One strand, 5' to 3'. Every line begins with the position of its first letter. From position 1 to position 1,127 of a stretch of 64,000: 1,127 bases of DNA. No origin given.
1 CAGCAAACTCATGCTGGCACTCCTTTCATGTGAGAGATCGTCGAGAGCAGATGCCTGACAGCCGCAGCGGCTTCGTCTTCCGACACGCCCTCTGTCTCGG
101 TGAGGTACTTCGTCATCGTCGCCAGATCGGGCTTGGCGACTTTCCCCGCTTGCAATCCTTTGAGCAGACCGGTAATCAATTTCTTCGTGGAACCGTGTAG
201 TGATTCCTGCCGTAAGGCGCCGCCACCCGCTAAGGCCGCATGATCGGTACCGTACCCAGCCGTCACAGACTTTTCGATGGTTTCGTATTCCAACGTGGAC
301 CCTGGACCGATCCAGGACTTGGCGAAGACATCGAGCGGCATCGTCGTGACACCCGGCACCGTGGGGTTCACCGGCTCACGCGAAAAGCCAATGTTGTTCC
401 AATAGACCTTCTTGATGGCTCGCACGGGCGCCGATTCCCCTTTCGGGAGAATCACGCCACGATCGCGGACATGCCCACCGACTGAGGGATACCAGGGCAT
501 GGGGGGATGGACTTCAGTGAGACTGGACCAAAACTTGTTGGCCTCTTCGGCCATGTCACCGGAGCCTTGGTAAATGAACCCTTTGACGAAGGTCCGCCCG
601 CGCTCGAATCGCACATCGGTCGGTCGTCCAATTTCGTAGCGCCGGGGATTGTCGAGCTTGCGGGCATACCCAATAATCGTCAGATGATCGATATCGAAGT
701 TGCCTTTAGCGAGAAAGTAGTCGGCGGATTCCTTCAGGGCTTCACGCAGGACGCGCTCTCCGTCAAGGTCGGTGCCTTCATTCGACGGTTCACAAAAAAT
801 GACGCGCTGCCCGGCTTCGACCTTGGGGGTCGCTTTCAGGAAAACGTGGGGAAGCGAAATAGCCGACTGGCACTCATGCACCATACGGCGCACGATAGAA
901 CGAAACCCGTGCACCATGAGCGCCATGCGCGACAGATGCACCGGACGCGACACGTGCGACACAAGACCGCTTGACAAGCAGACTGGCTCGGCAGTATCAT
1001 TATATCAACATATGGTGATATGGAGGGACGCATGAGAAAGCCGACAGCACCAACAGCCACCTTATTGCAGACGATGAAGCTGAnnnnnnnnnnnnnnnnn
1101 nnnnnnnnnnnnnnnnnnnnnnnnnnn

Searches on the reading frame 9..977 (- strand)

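Call 38: search_protein_families(library=pfam, proteins=[window:9-977:-], max_evalue=0.001)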
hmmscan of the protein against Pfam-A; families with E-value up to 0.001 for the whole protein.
window:9-977:- (322 aa): 0 families

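Call 94: search_protein_families(library=phrogs, proteins=[window:9-977:-], max_evalue=0.001)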
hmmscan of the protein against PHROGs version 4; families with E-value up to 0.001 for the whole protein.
window:9-977:- (322 aa): 1 family
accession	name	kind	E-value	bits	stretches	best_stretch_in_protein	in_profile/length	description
phrog_1028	-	head and packaging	1.3e-23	85.3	1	55-273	37-215/591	head maturation protease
